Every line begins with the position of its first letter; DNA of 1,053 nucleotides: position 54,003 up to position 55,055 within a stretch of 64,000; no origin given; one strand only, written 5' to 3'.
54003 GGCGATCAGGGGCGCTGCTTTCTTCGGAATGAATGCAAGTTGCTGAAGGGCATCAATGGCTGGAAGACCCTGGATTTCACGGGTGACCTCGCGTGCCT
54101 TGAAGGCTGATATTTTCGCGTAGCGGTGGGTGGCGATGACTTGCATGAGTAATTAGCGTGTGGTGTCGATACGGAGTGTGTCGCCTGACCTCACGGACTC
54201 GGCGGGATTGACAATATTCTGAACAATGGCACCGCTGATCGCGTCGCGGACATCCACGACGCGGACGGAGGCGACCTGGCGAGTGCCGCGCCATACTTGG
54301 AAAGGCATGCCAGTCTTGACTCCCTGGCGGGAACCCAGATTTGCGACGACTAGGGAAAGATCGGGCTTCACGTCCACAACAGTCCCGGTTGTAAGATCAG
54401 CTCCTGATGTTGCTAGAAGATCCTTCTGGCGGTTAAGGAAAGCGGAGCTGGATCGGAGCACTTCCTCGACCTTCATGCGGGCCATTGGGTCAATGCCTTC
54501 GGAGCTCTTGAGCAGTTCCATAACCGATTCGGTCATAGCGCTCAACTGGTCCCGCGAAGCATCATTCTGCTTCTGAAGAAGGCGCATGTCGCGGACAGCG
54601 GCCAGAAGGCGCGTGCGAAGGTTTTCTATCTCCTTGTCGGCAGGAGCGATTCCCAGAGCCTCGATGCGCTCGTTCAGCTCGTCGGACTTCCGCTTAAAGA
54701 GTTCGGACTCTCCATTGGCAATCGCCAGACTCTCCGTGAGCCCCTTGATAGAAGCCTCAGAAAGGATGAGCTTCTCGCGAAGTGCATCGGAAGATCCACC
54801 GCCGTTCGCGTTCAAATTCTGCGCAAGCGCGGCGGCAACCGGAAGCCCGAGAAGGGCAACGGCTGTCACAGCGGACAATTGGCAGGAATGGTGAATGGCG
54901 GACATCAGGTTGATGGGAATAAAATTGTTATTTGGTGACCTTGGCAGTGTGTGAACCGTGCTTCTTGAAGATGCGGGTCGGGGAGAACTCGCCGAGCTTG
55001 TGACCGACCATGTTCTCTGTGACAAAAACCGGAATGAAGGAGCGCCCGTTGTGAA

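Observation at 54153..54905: A secreted coiled-coil protein gene is inserted inside the S10 ribosomal operon between rpsS (S19) and rplV (L22)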

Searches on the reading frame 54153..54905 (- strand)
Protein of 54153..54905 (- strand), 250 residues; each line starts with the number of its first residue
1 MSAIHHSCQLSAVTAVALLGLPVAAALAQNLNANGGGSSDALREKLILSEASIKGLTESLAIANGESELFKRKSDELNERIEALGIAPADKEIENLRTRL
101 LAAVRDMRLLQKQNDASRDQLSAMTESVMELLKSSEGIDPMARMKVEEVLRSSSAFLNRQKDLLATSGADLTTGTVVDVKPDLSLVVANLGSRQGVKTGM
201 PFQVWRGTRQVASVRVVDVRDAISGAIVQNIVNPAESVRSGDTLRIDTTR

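Call 3: search_protein_families(library=pfam, proteins=[window:54153-54905:-], max_evalue=10)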
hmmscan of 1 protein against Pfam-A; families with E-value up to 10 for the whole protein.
window:54153-54905:- (250 aa): 7 families
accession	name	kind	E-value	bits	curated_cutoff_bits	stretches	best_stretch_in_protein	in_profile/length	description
PF23204.1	KIF21A_2nd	-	0.0045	17.7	27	1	64-102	37-74/90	KIF21A-like domain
PF16538.11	FlgT_C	-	0.0082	17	27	1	186-207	4-25/77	Flagellar assembly protein T, C-terminal domain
PF25443.1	ANG-1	-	0.061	14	28.5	1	91-124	67-100/105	ANG-1-like domain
PF17675.6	APG6_N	-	0.15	12.9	45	1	53-134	11-96/132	Apg6 coiled-coil region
PF04102.17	SlyX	-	0.63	11.2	30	1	79-129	3-55/67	SlyX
PF06005.17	ZapB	-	3.5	8.6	31.5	1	94-133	7-46/71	Cell division protein ZapB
PF05957.18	DUF883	-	4.2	7.8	25.4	1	89-108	25-44/53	DUF883 N-terminal domain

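Call 4: search_protein_families(library=ncbifam, proteins=[window:54153-54905:-], max_evalue=10)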
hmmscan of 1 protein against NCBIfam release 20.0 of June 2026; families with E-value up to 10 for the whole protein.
window:54153-54905:- (250 aa): 1 family
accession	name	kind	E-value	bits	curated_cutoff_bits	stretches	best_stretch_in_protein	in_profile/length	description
NF033632.1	SLATT_4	domain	0.047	13.5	55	1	92-148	92-148/154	SLATT domain-containing protein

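Call 5: search_solved_structures(query=window:54153-54905:-, max_evalue=10)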
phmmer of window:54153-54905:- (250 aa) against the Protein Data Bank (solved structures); distinct sequences matched with E-value up to 10: 5.
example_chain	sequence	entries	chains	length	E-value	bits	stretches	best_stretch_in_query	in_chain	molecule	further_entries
4p9f_A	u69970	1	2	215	0.5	13.1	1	22-115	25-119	HTH-type transcriptional regulator mcbR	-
5zmr_A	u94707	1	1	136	0.65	12.8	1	107-151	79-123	26S proteasome regulatory subunit RPN5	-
2kbt_A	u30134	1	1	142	1.6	11.5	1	29-73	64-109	Proto-oncogene vav,Immunoglobulin G-binding protein G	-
2lxy_A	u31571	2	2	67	2.4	10.9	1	50-98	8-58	2-mercaptophenol-alpha3C | 4-mercaptophenol-alpha3C protein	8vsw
2mi7_A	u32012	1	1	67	3.4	10.4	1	50-98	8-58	de novo protein a3Y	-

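Call 6: find_homologous_proteins(query=window:54153-54905:-, max_evalue=0.001)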
Query window:54153-54905:- (250 aa): 574 proteins with E <= 0.001 among 5614 candidates; the best 120 are listed.
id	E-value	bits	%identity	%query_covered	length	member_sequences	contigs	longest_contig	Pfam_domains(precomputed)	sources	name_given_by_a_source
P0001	5.3e-148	508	100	100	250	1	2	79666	-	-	-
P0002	1.3e-145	500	98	100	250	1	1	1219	-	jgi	jgi:hypothetical protein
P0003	3.7e-141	486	94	100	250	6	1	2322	-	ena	-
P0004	9.4e-141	484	94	100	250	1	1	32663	-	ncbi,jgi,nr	ncbi:MAG: hypothetical protein ORN23_03725 [Chthoniobacterales bacterium]|jgi:hypothetical protein|n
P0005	1.9e-139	480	95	100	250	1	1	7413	-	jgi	-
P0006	3.4e-132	457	91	100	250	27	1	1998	-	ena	-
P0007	1.6e-126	438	86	100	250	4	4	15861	-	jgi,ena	jgi:hypothetical protein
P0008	3.4e-123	427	84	100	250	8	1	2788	-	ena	-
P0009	1.8e-120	418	84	100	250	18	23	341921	-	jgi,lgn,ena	-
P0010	4.1e-114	397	80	100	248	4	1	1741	-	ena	-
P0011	1.9e-112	392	82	92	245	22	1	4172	-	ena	-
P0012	2.6e-110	385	78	100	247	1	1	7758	-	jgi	jgi:hypothetical protein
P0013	1.2e-108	380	77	100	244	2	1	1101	-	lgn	-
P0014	1.6e-100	353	72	100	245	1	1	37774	-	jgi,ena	jgi:hypothetical protein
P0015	1.7e-100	353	75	96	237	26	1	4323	-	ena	-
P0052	6.9e-95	335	68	100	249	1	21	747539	-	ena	-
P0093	5.3e-91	322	60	86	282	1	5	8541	-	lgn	-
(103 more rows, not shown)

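Call 8: find_encoding_contigs(protein=P0052, flank=4000, max_places=3)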
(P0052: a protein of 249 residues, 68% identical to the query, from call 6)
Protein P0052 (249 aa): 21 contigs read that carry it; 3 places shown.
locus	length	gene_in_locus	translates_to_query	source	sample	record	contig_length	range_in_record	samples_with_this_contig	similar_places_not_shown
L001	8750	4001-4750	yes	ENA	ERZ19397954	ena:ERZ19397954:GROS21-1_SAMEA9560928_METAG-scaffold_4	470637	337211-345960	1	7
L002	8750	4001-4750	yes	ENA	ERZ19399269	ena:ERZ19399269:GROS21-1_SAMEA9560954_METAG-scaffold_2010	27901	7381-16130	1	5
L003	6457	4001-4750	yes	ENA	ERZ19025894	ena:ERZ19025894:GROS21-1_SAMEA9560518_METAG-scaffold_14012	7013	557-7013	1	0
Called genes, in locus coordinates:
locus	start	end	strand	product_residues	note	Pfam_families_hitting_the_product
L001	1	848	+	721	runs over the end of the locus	PF00009:GTP_EFTU, PF22042:EF-G_D2, PF03144:GTP_EFTU_D2, PF16658:RF3_C (weak), PF14492:EFG_III, PF03764:EFG_IV, PF00679:EFG_C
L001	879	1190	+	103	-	PF00338:Ribosomal_S10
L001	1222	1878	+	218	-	PF00297:Ribosomal_L3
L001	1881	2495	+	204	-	PF00573:Ribosomal_L4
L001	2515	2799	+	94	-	PF00276:Ribosomal_L23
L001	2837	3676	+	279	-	PF00181:Ribosomal_L2_N, PF03947:Ribosomal_L2_C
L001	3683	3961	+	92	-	PF00203:Ribosomal_S19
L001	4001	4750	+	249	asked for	-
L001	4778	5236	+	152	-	PF00237:Ribosomal_L22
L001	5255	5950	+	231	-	PF07650:KH_2, PF05316:VAR1 (faint), PF00189:Ribosomal_S3_C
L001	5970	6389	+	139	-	PF00252:Ribosomal_L16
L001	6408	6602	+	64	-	PF00831:Ribosomal_L29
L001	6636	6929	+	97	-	PF00366:Ribosomal_S17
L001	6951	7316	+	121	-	PF00238:Ribosomal_L14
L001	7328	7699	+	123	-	PF00467:KOW, PF17136:ribosomal_L24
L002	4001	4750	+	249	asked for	-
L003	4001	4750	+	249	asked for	-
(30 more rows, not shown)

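Call 9: find_encoding_contigs(protein=P0093, flank=4000, max_places=3)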
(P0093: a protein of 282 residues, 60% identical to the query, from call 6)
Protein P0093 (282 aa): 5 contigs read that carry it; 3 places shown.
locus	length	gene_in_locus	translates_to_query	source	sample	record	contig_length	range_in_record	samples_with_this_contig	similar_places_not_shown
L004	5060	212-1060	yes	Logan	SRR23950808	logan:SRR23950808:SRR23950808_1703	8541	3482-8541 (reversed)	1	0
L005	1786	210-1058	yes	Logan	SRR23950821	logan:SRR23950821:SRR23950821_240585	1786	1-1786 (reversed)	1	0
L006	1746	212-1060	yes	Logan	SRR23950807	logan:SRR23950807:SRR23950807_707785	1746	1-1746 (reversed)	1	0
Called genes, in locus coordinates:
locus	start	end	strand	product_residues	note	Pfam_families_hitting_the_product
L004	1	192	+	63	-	?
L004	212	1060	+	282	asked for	-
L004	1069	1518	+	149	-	PF00237:Ribosomal_L22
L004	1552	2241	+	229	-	PF05316:VAR1 (faint), PF07650:KH_2, PF00189:Ribosomal_S3_C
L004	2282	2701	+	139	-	PF00252:Ribosomal_L16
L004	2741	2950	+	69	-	PF00831:Ribosomal_L29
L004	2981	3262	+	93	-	PF00366:Ribosomal_S17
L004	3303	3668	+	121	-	PF00238:Ribosomal_L14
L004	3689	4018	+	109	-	PF23291:KOW4_SPT5 (faint), PF00467:KOW, PF17136:ribosomal_L24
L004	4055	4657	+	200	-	PF00281:Ribosomal_L5, PF00673:Ribosomal_L5_C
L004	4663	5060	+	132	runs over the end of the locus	PF00410:Ribosomal_S8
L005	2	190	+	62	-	?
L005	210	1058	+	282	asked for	-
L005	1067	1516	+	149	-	PF00237:Ribosomal_L22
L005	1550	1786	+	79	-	?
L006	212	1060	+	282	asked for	-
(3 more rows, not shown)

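Call 13: find_related_loci(query=A1, collection=genome_contigs, flank=4000)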
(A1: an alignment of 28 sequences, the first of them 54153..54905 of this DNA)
Query A1 (250 aa) in genome_contigs; peptide patterns used: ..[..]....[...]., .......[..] (x = any residue, [..] = any of these).
200 stretches matched a pattern; 116 encode a relative of the query (tblastn E <= 1e-3); the best 80 are kept; 78 distinct loci.
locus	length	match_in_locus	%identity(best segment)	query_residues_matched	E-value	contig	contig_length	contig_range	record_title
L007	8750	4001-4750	96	1-250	1e-156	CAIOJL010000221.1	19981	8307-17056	MAG: uncultured Spartobacteria bacterium isolate VK_bin-4252 genome assembly, contig: bin-4252:221/242, whole genome sho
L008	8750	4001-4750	94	1-250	7e-156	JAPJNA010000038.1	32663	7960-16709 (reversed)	MAG: Chthoniobacterales bacterium isolate MAG15 k99_1387408, whole genome shotgun sequence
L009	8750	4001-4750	94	1-250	4e-152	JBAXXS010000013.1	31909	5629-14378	MAG: Verrucomicrobiota bacterium isolate ELA745 MAG745_13, whole genome shotgun sequence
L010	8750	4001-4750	87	1-250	4e-136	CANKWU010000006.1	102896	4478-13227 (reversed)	MAG: Spartobacteria bacterium isolate ZE-15may19-248 genome assembly, contig: ZE-15May19-c62, whole genome shotgun seque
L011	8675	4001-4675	80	22-250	1e-117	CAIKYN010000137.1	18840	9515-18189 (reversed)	MAG: uncultured Spartobacteria bacterium isolate C24_bin-1875 genome assembly, contig: bin-1875:137/417, whole genome sh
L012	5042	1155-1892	71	1-250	6e-113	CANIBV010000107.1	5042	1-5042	MAG: Spartobacteria bacterium isolate RE-9nov16-401 genome assembly, contig: RE-9nov16-C51224, whole genome shotgun sequ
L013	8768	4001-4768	68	1-250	2e-105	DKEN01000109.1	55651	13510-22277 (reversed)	MAG TPA_asm: Spartobacteria bacterium UBA6821 UBA6821_contig_83, whole genome shotgun sequence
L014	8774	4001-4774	67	1-250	3e-105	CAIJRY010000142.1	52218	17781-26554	MAG: uncultured Spartobacteria bacterium isolate Ki1-2-7m_bin-211 genome assembly, contig: bin-211:142/260, whole genome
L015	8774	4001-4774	66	1-250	3e-103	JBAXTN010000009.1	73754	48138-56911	MAG: bacterium isolate ELA636 MAG636_9, whole genome shotgun sequence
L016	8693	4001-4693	70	22-250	2e-99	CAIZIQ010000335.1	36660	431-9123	MAG: uncultured Spartobacteria bacterium isolate C-2_bin-400 genome assembly, contig: bin-400:335/335, whole genome shot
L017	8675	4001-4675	72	22-250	2e-94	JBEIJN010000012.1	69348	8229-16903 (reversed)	MAG: Verrucomicrobiia bacterium isolate Sample-103-S77-bin-13 Sample_103_S77-bin_13-k141_1145892, whole genome shotgun s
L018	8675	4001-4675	72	22-250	4e-94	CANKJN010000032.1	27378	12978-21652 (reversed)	MAG: Spartobacteria bacterium isolate RH-27jun17-232 genome assembly, contig: RH-27jun17-C4382, whole genome shotgun seq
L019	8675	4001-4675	71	22-250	2e-93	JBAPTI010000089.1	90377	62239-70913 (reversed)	MAG: Chthoniobacterales bacterium isolate MFD02790_ilm_asm_bin2 k127_133674, whole genome shotgun sequence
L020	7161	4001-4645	73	35-250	1e-91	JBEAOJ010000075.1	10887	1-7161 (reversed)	MAG: Verrucomicrobiota bacterium isolate mcdi_2019_sw_WHONDRS-S19S_0017_B_bin.6 scaffold_737909, whole genome shotgun se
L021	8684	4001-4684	67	20-250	4e-91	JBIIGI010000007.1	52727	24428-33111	MAG: Chthoniobacterales bacterium isolate ME2001-07-16D8pf_3300042503_group1_bin107 Rohwer_bin2614_scaffold_204_c1, whol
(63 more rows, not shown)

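Call 19: predict_structure(alignment_id=A1)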
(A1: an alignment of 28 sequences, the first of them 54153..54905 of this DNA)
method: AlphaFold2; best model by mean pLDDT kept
length: 250 residues; sequences in the alignment: 28
mean_pLDDT: 69.8   pTM: 0.33
mean pLDDT of the five models: 69.8, 67.5, 60.7, 59.3, 57.1
residues with pLDDT >= 90: 1; 70-90: 145; 50-70: 64; < 50: 40
segments of 3 or more residues with pLDDT < 50: 1-12, 14-22, 24-36, 164-169
pLDDT, mean of each block of 10 residues (from residue 1): 39 45 47 47 65 66 61 73 60 77 87 82 80 74 76 69 48 80 83 72 87 85 82 81 78
secondary structure, 60 per line:
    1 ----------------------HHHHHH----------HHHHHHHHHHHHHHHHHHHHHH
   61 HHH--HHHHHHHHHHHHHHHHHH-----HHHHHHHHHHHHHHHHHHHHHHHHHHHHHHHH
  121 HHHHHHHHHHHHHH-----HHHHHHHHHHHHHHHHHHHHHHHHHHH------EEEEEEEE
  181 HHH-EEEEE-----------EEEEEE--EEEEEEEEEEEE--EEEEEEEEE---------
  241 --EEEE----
elements in order: H23-28 H39-63 H66-83 H89-134 H140-166 E173-180 E185-189 E201-206 E209-220 E223-231 E243-246

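Call 21: search_protein_representatives(alignment_id=A1)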
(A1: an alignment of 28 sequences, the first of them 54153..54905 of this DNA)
Query: 28 sequences, 250 profile positions. Proteins with E-value up to 0.001 (for the whole library): 970; up to 1e-10: 396; up to 1e-30: 117. The best 150 are listed.
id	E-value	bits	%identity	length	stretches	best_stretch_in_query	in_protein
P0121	4.3e-69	248.9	-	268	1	31-248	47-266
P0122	6.4e-65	235.2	-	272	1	26-248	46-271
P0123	2.2e-62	226.9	-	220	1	37-248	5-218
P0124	7.5e-62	225.1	-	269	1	33-248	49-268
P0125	1.2e-60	221.2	-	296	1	35-248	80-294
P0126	2.5e-59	216.8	-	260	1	23-248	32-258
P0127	2.1e-58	213.8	-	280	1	30-248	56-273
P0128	5.7e-58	212.4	-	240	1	33-250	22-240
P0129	3.7e-56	206.5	-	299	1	34-249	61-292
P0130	5.3e-56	206.0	-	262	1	33-250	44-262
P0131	6.9e-54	199.1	-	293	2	127-250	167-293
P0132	4.0e-53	196.6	-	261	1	35-248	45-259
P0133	3.3e-52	193.5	-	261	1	13-249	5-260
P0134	2.5e-51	190.7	-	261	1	49-248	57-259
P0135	9.5e-51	188.8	-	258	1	34-250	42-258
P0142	4.0e-49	183.4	-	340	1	47-246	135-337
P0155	8.2e-45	169.3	-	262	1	38-247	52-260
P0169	9.1e-41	156.1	-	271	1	22-247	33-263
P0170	1.3e-40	155.5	-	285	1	48-247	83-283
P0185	1.5e-37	145.6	-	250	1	35-249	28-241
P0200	1.3e-35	139.2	-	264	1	51-250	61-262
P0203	6.4e-35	136.9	-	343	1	21-247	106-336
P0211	2.4e-34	135.0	-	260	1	37-247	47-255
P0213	2.0e-33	132.0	-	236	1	38-250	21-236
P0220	1.7e-32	129.0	-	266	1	40-246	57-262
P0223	3.8e-32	127.8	-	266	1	18-248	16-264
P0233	6.0e-31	123.9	-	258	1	36-245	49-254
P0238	1.1e-30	123.0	-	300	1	54-249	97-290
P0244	7.0e-30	120.4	-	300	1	37-246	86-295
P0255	6.5e-29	117.2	-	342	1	38-250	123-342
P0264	4.1e-28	114.6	-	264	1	54-245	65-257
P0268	1.4e-27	112.9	-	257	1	34-250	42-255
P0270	2.1e-27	112.3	-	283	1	53-244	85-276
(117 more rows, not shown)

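Call 22: fold_search(model_id=the predicted structure, library=pdb)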
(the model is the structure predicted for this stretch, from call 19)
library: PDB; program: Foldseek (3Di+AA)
matches with E <= 10: 949; with E <= 0.001: 9
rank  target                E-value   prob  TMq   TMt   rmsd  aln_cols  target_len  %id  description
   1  7xkh_A                2.8e-04  1.00  0.24  0.13   2.8        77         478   17  Nucleotide-depleted F1 domain of FoF1-ATPase from Bacillus PS3, state1 (released 2022-09-21)
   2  8z5n_0                2.8e-04  1.00  0.25  0.18   9.6       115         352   23  Cryo-EM structure of the LPHT ring (released 2025-10-22)
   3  3w1e                  3.0e-04  1.00  0.26  0.19  10.6       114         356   24  Structure of FlgT, a flagellar basal body component protein (released 2013-04-03)
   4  9bxu_A                3.6e-04  1.00  0.25  0.13   4.8        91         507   13  Cryo-EM structure of ATP synthase DP state (released 2025-08-06)
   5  9a4e_A                4.6e-04  1.00  0.24  0.13   9.5       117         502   17  Integrative model of ATPA-ATPF by crosslinking MS and deep learning (released 2024-09-18)
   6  6j5i_A                5.5e-04  1.00  0.25  0.13   5.4        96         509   14  Cryo-EM structure of the mammalian DP-state ATP synthase (released 2019-06-26)
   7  9jc1_I                6.1e-04  1.00  0.23  0.11   2.9        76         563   17  Engineering of ATP synthase (released 2025-07-09)
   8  9jc1_K                7.4e-04  1.00  0.23  0.11   2.9        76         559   17  Engineering of ATP synthase (released 2025-07-09)
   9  7l1q_B                7.8e-04  1.00  0.23  0.13   3.0        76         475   17  PS3 F1-ATPase Binding/TS Dwell (released 2021-07-21)
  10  7khr_C                1.1e-03  1.00  0.23  0.10   3.0        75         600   16  Cryo-EM structure of bafilomycin A1-bound intact V-ATPase from bovine brain (released 2021-03-17)
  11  5hkk_B                1.1e-03  1.00  0.23  0.13   2.9        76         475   14  Caldalaklibacillus thermarum F1-ATPase (wild type) (released 2016-09-21)
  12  7p3w_B                1.2e-03  1.00  0.25  0.13   6.2        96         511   20  F1Fo-ATP synthase from Acinetobacter baumannii (state 3) (released 2022-02-02)
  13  7y5a_B                1.3e-03  1.00  0.23  0.12   2.7        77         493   14  Cryo-EM structure of the Mycolicibacterium smegmatis F1-ATPase (released 2022-11-23)
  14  7tkk_C                1.5e-03  1.00  0.25  0.14   5.1        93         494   11  Yeast ATP synthase State 2catalytic(e) with 10 mM ATP backbone model (released 2022-05-11)
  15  9io5_C                1.5e-03  1.00  0.25  0.12  22.1       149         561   11  Cryo-EM structure of G1-ATPase dimer from Mycoplasma mobile gliding machinery (released 2025-03-12)
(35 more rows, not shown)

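Call 24: list_cluster_members(proteins=[P0121, P0142, P0170, P0203, P0238, P0244, P0255, P0264, P0268, P0270])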
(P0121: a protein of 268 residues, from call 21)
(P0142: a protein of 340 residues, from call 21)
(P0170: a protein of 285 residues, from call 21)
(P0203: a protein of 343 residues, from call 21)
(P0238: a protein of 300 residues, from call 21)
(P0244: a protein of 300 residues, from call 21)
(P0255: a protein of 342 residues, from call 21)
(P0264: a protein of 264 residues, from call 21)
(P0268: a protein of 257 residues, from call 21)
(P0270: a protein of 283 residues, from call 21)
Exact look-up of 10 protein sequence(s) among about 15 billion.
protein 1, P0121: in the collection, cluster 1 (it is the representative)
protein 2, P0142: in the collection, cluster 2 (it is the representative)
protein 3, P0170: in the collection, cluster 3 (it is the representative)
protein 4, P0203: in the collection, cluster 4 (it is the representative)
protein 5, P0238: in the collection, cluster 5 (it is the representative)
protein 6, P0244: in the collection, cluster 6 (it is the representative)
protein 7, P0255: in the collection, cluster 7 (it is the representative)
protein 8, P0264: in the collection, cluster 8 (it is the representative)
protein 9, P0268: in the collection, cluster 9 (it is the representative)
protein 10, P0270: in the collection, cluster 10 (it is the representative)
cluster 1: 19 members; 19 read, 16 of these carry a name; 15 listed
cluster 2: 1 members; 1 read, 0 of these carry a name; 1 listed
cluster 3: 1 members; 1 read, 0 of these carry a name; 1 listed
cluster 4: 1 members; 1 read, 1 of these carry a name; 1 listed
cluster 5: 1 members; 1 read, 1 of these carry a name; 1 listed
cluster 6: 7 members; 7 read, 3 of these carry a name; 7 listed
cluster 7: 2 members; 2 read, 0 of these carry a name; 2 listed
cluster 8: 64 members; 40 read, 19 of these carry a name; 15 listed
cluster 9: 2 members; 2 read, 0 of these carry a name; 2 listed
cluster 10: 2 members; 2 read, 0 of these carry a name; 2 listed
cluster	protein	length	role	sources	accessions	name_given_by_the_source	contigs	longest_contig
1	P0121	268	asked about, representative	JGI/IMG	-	hypothetical protein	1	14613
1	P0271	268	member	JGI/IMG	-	hypothetical protein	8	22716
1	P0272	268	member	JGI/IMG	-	hypothetical protein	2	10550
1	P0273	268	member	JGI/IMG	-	hypothetical protein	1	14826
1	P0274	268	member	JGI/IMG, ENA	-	chromosome segregation ATPase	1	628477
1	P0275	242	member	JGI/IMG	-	chromosome segregation ATPase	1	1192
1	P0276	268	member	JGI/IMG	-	hypothetical protein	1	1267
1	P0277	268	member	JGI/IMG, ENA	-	hypothetical protein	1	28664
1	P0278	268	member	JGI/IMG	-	hypothetical protein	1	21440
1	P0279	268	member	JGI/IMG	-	hypothetical protein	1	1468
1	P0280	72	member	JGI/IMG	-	hypothetical protein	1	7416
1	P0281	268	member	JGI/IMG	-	hypothetical protein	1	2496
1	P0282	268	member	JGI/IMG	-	hypothetical protein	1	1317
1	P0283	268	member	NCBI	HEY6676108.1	MAG TPA: hypothetical protein VIZ87_04920 [Terrimicrobium sp.]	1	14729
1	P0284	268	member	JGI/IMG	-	hypothetical protein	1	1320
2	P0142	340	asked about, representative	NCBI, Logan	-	-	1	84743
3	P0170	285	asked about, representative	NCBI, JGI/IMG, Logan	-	-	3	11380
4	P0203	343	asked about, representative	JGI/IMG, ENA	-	hypothetical protein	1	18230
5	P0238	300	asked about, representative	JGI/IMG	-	hypothetical protein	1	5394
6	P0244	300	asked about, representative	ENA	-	-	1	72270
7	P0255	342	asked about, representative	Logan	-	-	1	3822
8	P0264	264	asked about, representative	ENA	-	-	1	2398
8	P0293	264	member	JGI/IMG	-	NADH dehydrogenase/NADH:ubiquinone oxidoreductase subunit G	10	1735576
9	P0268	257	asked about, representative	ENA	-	-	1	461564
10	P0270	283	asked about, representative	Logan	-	-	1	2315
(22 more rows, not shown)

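Call 25: find_encoding_contigs(protein=P0270, flank=4000, max_places=2)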
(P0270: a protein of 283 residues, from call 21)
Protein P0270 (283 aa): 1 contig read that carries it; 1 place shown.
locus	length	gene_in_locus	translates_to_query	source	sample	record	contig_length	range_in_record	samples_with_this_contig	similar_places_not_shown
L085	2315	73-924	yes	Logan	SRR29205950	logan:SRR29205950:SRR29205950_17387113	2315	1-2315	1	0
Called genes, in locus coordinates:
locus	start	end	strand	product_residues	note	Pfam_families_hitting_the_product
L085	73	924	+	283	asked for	-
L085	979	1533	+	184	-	PF00237:Ribosomal_L22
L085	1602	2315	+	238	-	?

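Call 26: find_encoding_contigs(protein=P0293, flank=3000, max_places=1)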
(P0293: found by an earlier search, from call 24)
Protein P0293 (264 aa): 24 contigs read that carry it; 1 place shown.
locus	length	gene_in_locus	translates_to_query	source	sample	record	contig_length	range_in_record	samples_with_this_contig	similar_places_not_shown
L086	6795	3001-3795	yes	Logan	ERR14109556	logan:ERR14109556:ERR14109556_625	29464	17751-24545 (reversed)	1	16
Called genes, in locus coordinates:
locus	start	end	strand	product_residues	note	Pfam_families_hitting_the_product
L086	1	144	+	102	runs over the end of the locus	PF00338:Ribosomal_S10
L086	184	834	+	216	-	PF00297:Ribosomal_L3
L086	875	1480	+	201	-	PF00573:Ribosomal_L4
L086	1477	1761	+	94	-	PF00276:Ribosomal_L23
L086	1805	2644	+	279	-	PF00181:Ribosomal_L2_N, PF03947:Ribosomal_L2_C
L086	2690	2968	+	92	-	PF00203:Ribosomal_S19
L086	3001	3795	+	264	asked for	-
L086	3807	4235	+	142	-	PF00237:Ribosomal_L22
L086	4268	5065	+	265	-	PF07650:KH_2, PF00189:Ribosomal_S3_C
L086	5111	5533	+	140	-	PF00252:Ribosomal_L16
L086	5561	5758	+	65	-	PF00831:Ribosomal_L29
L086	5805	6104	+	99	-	PF00366:Ribosomal_S17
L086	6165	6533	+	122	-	PF00238:Ribosomal_L14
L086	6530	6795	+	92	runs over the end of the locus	PF00467:KOW, PF17136:ribosomal_L24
